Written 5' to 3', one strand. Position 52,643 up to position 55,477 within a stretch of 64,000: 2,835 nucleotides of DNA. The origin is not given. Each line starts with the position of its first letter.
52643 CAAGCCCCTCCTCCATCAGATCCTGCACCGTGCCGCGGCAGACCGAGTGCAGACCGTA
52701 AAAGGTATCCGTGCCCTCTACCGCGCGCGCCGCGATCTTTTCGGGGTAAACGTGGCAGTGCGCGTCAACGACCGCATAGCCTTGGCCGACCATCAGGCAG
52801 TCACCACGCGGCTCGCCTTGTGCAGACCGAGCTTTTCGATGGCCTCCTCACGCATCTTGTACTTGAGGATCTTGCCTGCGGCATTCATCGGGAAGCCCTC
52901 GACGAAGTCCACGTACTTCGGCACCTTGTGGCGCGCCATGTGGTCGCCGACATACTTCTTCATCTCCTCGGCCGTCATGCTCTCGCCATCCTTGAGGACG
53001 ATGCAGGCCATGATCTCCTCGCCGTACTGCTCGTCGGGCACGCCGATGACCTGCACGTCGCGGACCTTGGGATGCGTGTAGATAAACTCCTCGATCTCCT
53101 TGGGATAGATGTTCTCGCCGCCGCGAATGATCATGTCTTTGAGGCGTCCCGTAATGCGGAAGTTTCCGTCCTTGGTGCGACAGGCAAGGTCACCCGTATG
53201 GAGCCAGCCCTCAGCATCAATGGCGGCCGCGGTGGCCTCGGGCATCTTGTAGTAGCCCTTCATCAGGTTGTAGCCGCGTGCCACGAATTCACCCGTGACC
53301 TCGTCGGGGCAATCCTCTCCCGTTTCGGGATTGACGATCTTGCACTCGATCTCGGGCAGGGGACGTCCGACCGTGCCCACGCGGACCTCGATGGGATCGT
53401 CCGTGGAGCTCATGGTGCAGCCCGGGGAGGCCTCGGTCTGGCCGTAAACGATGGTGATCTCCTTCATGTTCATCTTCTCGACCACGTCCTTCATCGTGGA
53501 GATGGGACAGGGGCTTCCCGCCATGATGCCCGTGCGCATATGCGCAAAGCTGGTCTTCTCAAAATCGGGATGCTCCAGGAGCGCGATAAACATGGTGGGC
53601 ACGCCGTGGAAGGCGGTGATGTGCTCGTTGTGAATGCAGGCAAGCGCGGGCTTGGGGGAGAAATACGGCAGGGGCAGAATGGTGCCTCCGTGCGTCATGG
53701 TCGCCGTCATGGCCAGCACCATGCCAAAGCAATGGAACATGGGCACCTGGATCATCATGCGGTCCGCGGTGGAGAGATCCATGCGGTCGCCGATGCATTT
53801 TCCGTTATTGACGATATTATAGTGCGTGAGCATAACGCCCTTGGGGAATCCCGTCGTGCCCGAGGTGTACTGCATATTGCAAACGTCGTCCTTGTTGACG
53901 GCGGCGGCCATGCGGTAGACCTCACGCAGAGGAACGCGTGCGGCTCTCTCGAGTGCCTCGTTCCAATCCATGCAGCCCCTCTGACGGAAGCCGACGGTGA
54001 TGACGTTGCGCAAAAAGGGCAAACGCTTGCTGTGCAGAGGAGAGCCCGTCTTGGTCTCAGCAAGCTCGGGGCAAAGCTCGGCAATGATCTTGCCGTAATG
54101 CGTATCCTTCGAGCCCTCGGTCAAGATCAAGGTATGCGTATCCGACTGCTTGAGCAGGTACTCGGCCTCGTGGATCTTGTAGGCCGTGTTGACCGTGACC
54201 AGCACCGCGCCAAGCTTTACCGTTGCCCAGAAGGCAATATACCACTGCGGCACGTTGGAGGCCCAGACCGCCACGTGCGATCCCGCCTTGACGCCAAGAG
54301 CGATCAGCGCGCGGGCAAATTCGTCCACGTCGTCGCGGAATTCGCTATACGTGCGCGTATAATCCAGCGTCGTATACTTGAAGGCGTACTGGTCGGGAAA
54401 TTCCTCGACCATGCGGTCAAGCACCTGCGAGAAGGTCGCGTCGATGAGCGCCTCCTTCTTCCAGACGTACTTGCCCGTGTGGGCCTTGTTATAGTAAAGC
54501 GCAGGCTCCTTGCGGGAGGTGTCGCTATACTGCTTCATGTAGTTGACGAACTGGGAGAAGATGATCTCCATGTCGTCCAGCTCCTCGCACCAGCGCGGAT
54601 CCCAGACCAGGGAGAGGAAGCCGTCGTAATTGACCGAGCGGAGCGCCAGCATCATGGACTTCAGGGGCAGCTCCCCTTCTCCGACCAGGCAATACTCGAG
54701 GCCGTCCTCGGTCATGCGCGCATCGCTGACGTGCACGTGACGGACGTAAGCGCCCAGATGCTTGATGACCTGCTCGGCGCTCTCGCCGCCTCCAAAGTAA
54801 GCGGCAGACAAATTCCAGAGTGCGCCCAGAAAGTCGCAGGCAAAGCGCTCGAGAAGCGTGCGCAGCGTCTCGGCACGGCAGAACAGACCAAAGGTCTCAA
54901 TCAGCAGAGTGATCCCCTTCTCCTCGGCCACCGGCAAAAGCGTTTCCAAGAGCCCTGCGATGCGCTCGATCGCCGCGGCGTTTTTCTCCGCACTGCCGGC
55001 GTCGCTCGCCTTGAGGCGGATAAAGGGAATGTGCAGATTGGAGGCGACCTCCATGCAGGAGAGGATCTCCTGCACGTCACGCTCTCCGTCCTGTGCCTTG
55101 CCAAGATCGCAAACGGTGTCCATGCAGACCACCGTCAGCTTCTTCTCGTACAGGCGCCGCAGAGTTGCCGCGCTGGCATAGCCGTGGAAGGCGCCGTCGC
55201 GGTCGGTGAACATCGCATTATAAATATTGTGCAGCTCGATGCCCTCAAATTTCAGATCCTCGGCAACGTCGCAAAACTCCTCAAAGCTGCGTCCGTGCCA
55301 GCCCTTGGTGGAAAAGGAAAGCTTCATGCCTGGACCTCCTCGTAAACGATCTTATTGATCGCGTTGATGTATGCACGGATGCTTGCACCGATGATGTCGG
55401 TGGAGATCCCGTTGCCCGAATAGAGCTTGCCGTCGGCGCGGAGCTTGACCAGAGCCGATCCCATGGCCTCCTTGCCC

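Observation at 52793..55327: Unusual fusion of a xylose-isomerase-like TIM barrel with an acyl-CoA/adenylate-forming ligase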

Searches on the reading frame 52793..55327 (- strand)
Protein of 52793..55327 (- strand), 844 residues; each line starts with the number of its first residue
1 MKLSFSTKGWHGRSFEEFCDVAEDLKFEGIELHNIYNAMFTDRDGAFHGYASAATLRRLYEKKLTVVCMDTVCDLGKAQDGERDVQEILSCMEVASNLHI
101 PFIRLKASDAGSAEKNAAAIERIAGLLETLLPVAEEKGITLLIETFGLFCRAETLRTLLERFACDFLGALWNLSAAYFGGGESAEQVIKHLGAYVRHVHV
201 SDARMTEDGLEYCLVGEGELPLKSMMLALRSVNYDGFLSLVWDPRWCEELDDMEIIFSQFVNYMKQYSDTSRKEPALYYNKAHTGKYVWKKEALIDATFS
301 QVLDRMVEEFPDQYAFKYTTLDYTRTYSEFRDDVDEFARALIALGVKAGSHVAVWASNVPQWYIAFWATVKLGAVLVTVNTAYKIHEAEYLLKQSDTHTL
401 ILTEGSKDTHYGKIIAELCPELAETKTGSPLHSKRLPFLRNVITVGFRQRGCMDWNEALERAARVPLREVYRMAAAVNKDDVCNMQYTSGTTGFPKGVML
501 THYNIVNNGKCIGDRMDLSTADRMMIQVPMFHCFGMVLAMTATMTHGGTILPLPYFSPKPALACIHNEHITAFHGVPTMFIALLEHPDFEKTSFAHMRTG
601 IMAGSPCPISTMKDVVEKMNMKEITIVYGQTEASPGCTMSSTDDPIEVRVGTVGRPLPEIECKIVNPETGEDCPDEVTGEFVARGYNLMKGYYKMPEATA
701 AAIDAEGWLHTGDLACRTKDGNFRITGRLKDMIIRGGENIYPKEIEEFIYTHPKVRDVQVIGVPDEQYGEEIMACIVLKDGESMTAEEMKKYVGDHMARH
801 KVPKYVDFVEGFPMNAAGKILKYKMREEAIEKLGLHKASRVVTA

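Call 6: search_protein_families(library=pfam, proteins=[window:52793-55327:-])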
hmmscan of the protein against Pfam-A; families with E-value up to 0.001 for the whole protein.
window:52793-55327:- (844 aa): 3 families
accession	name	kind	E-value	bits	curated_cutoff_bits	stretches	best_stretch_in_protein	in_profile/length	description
PF00501.34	AMP-binding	-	4.9e-94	315.7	29.9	1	304-693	2-384/384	AMP-binding enzyme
PF01261.30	AP_endonuc_2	-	6.1e-22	79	31.1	1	20-242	2-229/249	Xylose isomerase-like TIM barrel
PF13193.12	AMP-binding_C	-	2.1e-19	70.6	24.5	1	744-819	1-76/76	AMP-binding enzyme C-terminal domain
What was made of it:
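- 54533..55327 (-): N-terminal xylose-isomerase-like TIM barrel domain of the fusion (aa 1-265), with a remodelled metal site. PF01261 6e-22 (call 6).
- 52793..54430 (-): AMP-forming acyl-CoA ligase domain (aa 300-844) plus stop codon. PF00501 5e-94 and PF13193 2e-19 (call 6).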

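Call 10: search_protein_families(library=ncbifam, proteins=[window:52793-55327:-], max_evalue=0.00001)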
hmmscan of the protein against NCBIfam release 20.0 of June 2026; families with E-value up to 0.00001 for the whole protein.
window:52793-55327:- (844 aa): 111 families (the best 25 are shown)
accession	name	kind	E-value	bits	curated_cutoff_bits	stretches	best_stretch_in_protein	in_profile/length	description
NF009233.0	PRK12583.1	subfamily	1.2e-205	684.2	832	1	290-835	11-556/558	fatty acid CoA ligase family protein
NF004837.0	PRK06187.1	subfamily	1.7e-128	429.2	476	1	297-831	8-524/531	long-chain-fatty-acid--CoA ligase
NF005801.1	PRK07656.1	equivalog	1.1e-122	410.2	657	1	298-826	2-500/500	FadD3 family acyl-CoA ligase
NF006182.0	PRK08316.1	subfamily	2.8e-109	366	663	1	296-829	10-517/523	fatty acyl-CoA synthetase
NF004114.0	PRK05605.1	equivalog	1.8e-97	327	766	1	291-832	28-572/575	long-chain-fatty-acid--CoA ligase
NF005702.0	PRK07514.1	subfamily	3.6e-97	325.8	558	2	473-828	150-499/506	malonyl-CoA synthase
NF006181.0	PRK08314.1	subfamily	1.8e-91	307.1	705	1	299-832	26-557/563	long-chain-fatty-acid--CoA ligase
NF005220.0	PRK06710.1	equivalog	1.2e-87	294.3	1116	1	301-829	28-553/563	long-chain-fatty-acid--CoA ligase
NF005307.0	PRK06839.1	equivalog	5.5e-87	292.5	748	1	324-827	27-491/496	o-succinylbenzoate--CoA ligase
NF052580.1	Str24CoAsynCasG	equivalog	2.5e-85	286.9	750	2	474-825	182-546/548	steroid-24-oyl-CoA synthetase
NF006572.0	PRK09088.1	equivalog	7.4e-85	285.5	696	1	474-830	134-488/491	acyl-CoA synthetase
NF004758.0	PRK06087.1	equivalog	2.7e-84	283.5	736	1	293-836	20-542/548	medium-chain fatty-acid--CoA ligase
NF004229.0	PRK05677.1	subfamily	4.1e-83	279.7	879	1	300-835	27-561/563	long-chain-fatty-acid--CoA ligase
NF005714.0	PRK07529.1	subfamily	4.4e-82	276.4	632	1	297-833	30-580/640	acyl-CoA synthetase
NF052269.1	Staph_lig_FadD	equivalog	1.8e-81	274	650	2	474-829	144-493/499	long-chain-fatty-acid--CoA ligase FadD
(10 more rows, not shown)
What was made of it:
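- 52793..54430 (-): NCBIfam PRK12583 684 bits (call 10).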

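Call 18: find_homologous_proteins(query=window:52796-55327:-, max_evalue=1e-10)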
Query window:52796-55327:- (844 aa): 8000 proteins with E <= 1e-10 among 8000 candidates; the best 120 are listed.
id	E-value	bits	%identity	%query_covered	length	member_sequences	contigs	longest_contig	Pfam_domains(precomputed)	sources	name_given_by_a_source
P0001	0.0e+0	1851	93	100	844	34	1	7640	PF01261.31,PF00501.35,PF13193.13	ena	-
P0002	0.0e+0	1710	86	100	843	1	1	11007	PF01261.31,PF00501.35,PF13193.13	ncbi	-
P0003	0.0e+0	1652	82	100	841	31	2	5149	PF01261.31,PF00501.35,PF13193.13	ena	-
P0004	0.0e+0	1646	83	100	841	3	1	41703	PF01261.31,PF00501.35,PF13193.13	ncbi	-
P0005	0.0e+0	1643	82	100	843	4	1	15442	PF01261.31,PF00501.35,PF13193.13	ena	-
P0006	0.0e+0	1642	81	100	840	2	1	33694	PF01261.31,PF00501.35,PF13193.13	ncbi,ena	-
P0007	0.0e+0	1641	81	100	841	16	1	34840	PF01261.31,PF00501.35,PF13193.13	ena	-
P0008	0.0e+0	1633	80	100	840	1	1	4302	PF01261.31,PF00501.35,PF13193.13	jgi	jgi:fatty-acyl-CoA synthase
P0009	0.0e+0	1629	81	100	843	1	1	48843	PF01261.31,PF00501.35,PF13193.13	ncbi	-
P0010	0.0e+0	1624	81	100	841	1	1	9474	PF01261.31,PF00501.35,PF13193.13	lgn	-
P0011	0.0e+0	1622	80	100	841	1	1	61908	PF01261.31,PF00501.35,PF13193.13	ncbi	-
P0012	0.0e+0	1619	80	100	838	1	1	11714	PF01261.31,PF00501.35,PF13193.13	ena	-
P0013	0.0e+0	1614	80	100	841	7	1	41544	PF01261.31,PF00501.35,PF13193.13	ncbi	-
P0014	0.0e+0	1611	80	100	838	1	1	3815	PF01261.31,PF00501.35,PF13193.13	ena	-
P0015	0.0e+0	1611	80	100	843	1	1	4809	PF01261.31,PF00501.35,PF13193.13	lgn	-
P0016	0.0e+0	1608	79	100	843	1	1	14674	PF01261.31,PF00501.35,PF13193.13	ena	-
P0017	0.0e+0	1607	79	100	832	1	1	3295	PF01261.31,PF00501.35,PF13193.13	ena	-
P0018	0.0e+0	1607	79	100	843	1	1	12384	PF01261.31,PF00501.35,PF13193.13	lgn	-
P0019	0.0e+0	1607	80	100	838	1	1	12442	PF01261.31,PF00501.35,PF13193.13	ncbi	-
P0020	0.0e+0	1606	80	100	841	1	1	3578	PF01261.31,PF00501.35,PF13193.13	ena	-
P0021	0.0e+0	1606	79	100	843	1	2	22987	PF01261.31,PF00501.35,PF13193.13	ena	-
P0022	0.0e+0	1606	79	100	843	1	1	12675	PF01261.31,PF00501.35,PF13193.13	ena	-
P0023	0.0e+0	1605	79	100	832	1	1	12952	PF01261.31,PF00501.35,PF13193.13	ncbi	-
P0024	0.0e+0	1605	80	100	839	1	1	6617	PF01261.31,PF00501.35,PF13193.13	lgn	-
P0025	0.0e+0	1605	80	100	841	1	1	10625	PF01261.31,PF00501.35,PF13193.13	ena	-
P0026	0.0e+0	1604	80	100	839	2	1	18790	PF01261.31,PF00501.35,PF13193.13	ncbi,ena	-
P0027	0.0e+0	1604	79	100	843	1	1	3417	PF01261.31,PF00501.35,PF13193.13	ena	-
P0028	0.0e+0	1604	79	100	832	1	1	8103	PF01261.31,PF00501.35,PF13193.13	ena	-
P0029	0.0e+0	1602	79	100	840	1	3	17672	PF01261.31,PF00501.35,PF13193.13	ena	-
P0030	0.0e+0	1600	79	100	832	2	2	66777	PF01261.31,PF00501.35,PF13193.13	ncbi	-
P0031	0.0e+0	1599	79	100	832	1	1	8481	PF01261.31,PF00501.35,PF13193.13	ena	-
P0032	0.0e+0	1598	79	100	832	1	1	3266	PF01261.31,PF00501.35,PF13193.13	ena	-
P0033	0.0e+0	1598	79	100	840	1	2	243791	PF01261.31,PF00501.35,PF13193.13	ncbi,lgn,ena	-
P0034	0.0e+0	1597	80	100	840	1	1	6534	PF01261.31,PF00501.35,PF13193.13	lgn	-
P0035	0.0e+0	1597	79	100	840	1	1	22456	PF01261.31,PF00501.35,PF13193.13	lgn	-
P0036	0.0e+0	1597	78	100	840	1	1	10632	PF01261.31,PF00501.35,PF13193.13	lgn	-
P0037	0.0e+0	1596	80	100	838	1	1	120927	PF01261.31,PF00501.35,PF13193.13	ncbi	-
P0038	0.0e+0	1596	79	100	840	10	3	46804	PF01261.31,PF00501.35,PF13193.13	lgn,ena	-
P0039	0.0e+0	1595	79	100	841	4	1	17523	PF01261.31,PF00501.35,PF13193.13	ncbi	-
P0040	0.0e+0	1594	80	100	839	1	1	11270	PF01261.31,PF00501.35,PF13193.13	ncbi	-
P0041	0.0e+0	1592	78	100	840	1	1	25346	PF01261.31,PF00501.35,PF13193.13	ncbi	ncbi:MAG: AMP-binding protein [Acutalibacteraceae bacterium]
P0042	0.0e+0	1590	78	100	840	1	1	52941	PF01261.31,PF00501.35,PF13193.13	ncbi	-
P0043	0.0e+0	1589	79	100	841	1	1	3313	PF01261.31,PF00501.35,PF13193.13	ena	-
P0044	0.0e+0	1587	79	100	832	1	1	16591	PF01261.31,PF00501.35,PF13193.13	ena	-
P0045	0.0e+0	1587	79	100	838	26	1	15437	PF01261.31,PF00501.35,PF13193.13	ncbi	-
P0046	0.0e+0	1587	78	100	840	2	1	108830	PF01261.31,PF00501.35,PF13193.13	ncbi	-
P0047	0.0e+0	1585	78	100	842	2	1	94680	PF01261.31,PF00501.35,PF13193.13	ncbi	-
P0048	0.0e+0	1583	79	100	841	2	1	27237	PF01261.31,PF00501.35,PF13193.13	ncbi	-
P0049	0.0e+0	1578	78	100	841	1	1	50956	PF01261.31,PF00501.35,PF13193.13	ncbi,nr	ncbi:MAG: AMP-binding protein [Clostridia bacterium]|nr:AMP-binding protein [Clostridia bacterium]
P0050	0.0e+0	1577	78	100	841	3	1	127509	PF01261.31,PF00501.35,PF13193.13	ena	-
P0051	0.0e+0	1577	79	100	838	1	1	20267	PF01261.31,PF00501.35,PF13193.13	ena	-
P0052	0.0e+0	1575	79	100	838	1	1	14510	PF01261.31,PF00501.35,PF13193.13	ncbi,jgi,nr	ncbi:MAG: AMP-dependent synthetase [Ruminococcaceae bacterium]|nr:AMP-dependent synthetase [Oscillos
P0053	0.0e+0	1573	77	100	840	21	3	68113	PF01261.31,PF00501.35,PF13193.13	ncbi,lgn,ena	-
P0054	0.0e+0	1572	78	100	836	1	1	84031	PF01261.31,PF00501.35,PF13193.13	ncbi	-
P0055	0.0e+0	1567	76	100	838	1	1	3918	PF01261.31,PF00501.35,PF13193.13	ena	-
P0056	0.0e+0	1566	77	100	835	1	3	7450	PF01261.31,PF00501.35,PF13193.13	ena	-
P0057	0.0e+0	1566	78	100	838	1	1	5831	PF01261.31,PF00501.35,PF13193.13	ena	-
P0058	0.0e+0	1565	78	100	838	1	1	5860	PF01261.31,PF00501.35,PF13193.13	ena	-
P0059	0.0e+0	1565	78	100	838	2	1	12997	PF01261.31,PF00501.35,PF13193.13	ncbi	-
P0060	0.0e+0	1565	77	100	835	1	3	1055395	PF01261.31,PF00501.35,PF13193.13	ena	-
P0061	0.0e+0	1562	78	100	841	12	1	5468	PF01261.31,PF00501.35,PF13193.13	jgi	-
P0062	0.0e+0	1562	79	99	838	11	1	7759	PF01261.31,PF00501.35,PF13193.13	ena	-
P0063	0.0e+0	1561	77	100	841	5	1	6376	PF01261.31,PF00501.35,PF13193.13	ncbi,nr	ncbi:MAG: AMP-binding protein [Clostridiales bacterium]|nr:AMP-binding protein [Clostridiales bacter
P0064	0.0e+0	1560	78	99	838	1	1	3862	PF01261.31,PF00501.35,PF13193.13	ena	-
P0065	0.0e+0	1560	78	99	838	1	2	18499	PF01261.31,PF00501.35,PF13193.13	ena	-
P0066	0.0e+0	1560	77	100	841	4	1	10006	PF01261.31,PF00501.35,PF13193.13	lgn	-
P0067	0.0e+0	1560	76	100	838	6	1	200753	PF01261.31,PF00501.35,PF13193.13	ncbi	-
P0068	0.0e+0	1560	78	100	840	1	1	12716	PF01261.31,PF00501.35,PF13193.13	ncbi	-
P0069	0.0e+0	1559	76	100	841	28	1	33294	PF01261.31,PF00501.35,PF13193.13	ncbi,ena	-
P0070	0.0e+0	1559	77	100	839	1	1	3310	PF01261.31,PF00501.35,PF13193.13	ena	-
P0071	0.0e+0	1558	78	99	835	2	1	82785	PF01261.31,PF00501.35,PF13193.13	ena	-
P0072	0.0e+0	1558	78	99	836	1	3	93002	PF01261.31,PF00501.35,PF13193.13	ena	-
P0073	0.0e+0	1557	77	100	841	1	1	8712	PF01261.31,PF00501.35,PF13193.13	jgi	-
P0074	0.0e+0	1556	76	100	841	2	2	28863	PF01261.31,PF00501.35,PF13193.13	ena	-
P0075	0.0e+0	1556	77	100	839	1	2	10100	PF01261.31,PF00501.35,PF13193.13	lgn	-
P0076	0.0e+0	1555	77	100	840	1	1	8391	PF01261.31,PF00501.35,PF13193.13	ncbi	-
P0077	0.0e+0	1555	76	100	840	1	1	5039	PF01261.31,PF00501.35,PF13193.13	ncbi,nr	ncbi:MAG: AMP-binding protein [Eubacterium sp.]|nr:AMP-binding protein [Eubacterium sp.]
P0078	0.0e+0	1555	77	99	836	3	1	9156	PF01261.31,PF00501.35,PF13193.13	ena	-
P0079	0.0e+0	1555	77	100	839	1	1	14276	PF01261.31,PF00501.35,PF13193.13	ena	-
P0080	0.0e+0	1554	78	100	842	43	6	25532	PF01261.31,PF00501.35,PF13193.13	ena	-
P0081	0.0e+0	1554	78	99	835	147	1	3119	PF01261.31,PF00501.35,PF13193.13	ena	-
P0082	0.0e+0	1554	76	100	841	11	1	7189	PF01261.31,PF00501.35,PF13193.13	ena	-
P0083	0.0e+0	1554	77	99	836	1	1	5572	PF01261.31,PF00501.35,PF13193.13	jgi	-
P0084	0.0e+0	1554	77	100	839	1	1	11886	PF01261.31,PF00501.35,PF13193.13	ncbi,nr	ncbi:MAG: AMP-binding protein [Clostridia bacterium]|nr:AMP-binding protein [Clostridia bacterium]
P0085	0.0e+0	1554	76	100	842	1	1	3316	PF01261.31,PF00501.35,PF13193.13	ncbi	-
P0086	0.0e+0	1553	77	99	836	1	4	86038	PF01261.31,PF00501.35,PF13193.13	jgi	-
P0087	0.0e+0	1552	78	100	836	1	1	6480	PF01261.31,PF00501.35,PF13193.13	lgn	-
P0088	0.0e+0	1552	75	100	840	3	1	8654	PF01261.31,PF00501.35,PF13193.13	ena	-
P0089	0.0e+0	1551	76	100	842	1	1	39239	PF01261.31,PF00501.35,PF13193.13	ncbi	-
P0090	0.0e+0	1551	77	100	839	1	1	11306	PF01261.31,PF00501.35,PF13193.13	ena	-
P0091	0.0e+0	1551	77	100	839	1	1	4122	PF01261.31,PF00501.35,PF13193.13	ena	-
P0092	0.0e+0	1551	77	99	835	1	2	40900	PF01261.31,PF00501.35,PF13193.13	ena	-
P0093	0.0e+0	1551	76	100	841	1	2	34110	PF01261.31,PF00501.35,PF13193.13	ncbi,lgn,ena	-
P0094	0.0e+0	1551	78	100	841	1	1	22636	PF01261.31,PF00501.35,PF13193.13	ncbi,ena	-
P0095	0.0e+0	1550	76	100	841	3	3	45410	PF01261.31,PF00501.35,PF13193.13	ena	-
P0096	0.0e+0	1550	77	99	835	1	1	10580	PF01261.31,PF00501.35,PF13193.13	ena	-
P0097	0.0e+0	1550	77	99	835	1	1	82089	PF01261.31,PF00501.35,PF13193.13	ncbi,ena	-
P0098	0.0e+0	1550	77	100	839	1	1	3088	PF01261.31,PF00501.35,PF13193.13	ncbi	-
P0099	0.0e+0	1550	77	99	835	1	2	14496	PF01261.31,PF00501.35,PF13193.13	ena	-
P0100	0.0e+0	1550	76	100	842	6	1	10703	PF01261.31,PF00501.35,PF13193.13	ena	-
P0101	0.0e+0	1550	78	100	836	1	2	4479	PF01261.31,PF00501.35,PF13193.13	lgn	-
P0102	0.0e+0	1549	77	100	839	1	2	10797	PF01261.31,PF00501.35,PF13193.13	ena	-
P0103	0.0e+0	1549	77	100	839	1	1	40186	PF01261.31,PF00501.35,PF13193.13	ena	-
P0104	0.0e+0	1549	78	99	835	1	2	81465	PF01261.31,PF00501.35,PF13193.13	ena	-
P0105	0.0e+0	1548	77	99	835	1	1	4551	PF01261.31,PF00501.35,PF13193.13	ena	-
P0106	0.0e+0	1548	76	100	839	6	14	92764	PF01261.31,PF00501.35,PF13193.13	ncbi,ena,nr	ncbi:MAG: AMP-binding protein [Clostridia bacterium]|nr:AMP-binding protein [Clostridia bacterium]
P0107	0.0e+0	1548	76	100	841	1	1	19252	PF01261.31,PF00501.35,PF13193.13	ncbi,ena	-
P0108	0.0e+0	1547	77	100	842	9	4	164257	PF01261.31,PF00501.35,PF13193.13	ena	-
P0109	0.0e+0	1547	77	99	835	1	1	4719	PF01261.31,PF00501.35,PF13193.13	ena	-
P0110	0.0e+0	1547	77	99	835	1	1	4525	PF01261.31,PF00501.35,PF13193.13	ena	-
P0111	0.0e+0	1546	77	99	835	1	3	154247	PF01261.31,PF00501.35,PF13193.13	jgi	-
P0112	0.0e+0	1546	76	100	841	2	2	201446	PF01261.31,PF00501.35,PF13193.13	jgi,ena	-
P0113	0.0e+0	1546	77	100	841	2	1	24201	PF01261.31,PF00501.35,PF13193.13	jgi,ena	-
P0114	0.0e+0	1546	77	99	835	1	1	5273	PF01261.31,PF00501.35,PF13193.13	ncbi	-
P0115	0.0e+0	1545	76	100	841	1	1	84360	PF01261.31,PF00501.35,PF13193.13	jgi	jgi:fatty-acyl-CoA synthase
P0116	0.0e+0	1545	78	99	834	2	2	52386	PF01261.31,PF00501.35,PF13193.13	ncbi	-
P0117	0.0e+0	1545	77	100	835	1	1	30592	PF01261.31,PF00501.35,PF13193.13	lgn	-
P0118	0.0e+0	1545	78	99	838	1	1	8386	PF01261.31,PF00501.35,PF13193.13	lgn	-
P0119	0.0e+0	1545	77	99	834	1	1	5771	PF01261.31,PF00501.35,PF13193.13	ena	-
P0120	0.0e+0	1544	77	100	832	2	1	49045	PF01261.31,PF00501.35,PF13193.13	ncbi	-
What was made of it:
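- Checked: 120 of the 120 best protein clusters are 832-844 aa with the same three domains (call 18).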

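Call 22: search_solved_structures(query=window:52796-55327:-, max_evalue=0.00001)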
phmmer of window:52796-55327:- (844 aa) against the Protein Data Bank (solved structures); distinct sequences matched with E-value up to 0.00001: 228 (the best 60 are shown).
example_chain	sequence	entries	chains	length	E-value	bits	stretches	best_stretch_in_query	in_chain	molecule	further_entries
8weu_A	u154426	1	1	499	5.3e-76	259.4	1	475-827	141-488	Fatty-acyl-CoA synthase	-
8wev_A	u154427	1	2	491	7.1e-76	258.9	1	475-827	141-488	Feruloyl-CoA Synthetase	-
4gxq_A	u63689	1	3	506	9.7e-69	235.3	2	479-827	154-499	Malonyl CoA synthetase, Benzoate-CoA ligase Chimeric protein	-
4fuq_A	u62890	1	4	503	4.3e-66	226.6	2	479-827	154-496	Malonyl CoA synthetase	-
4fut_A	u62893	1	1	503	2.8e-65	223.9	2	479-827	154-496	Malonyl CoA synthetase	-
4gxr_A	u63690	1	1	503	3.2e-65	223.7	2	479-827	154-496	Malonyl CoA synthetase, Benzoate-CoA ligase Chimeric protein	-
3r44_A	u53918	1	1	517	5.2e-65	223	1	454-828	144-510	fatty acyl CoA synthetase FADD13 (FATTY-ACYL-CoA SYNTHETASE)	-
3a9u_A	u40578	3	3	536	3e-61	210.6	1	475-828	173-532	4-coumarate--CoA ligase | 4-coumarate:CoA ligase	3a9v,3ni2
5ie0_A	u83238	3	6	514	2.8e-59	204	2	479-832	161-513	Oxalate--CoA ligase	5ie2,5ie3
5u95_A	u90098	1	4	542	2.5e-58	200.9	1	476-828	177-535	4-coumarate--CoA ligase 2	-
5bsw_A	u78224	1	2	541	3.2e-58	200.5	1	476-828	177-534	4-coumarate--CoA ligase 2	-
5bsm_A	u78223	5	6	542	3.4e-58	200.4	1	476-828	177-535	4-coumarate--CoA ligase 2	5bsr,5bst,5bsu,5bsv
6qjz_A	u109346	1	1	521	2e-57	197.9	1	473-832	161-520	oxalyl CoA-synthetase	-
8r2q_A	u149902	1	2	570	5.7e-57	196.4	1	304-826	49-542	Probable fatty-acid-CoA ligase FadD5 (Fatty-acid-CoA synthetase) (Fatty-acid-CoA synthase)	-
3tsy_A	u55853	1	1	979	1.6e-55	191.6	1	451-838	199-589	Fusion Protein 4-coumarate--CoA ligase 1, Resveratrol synthase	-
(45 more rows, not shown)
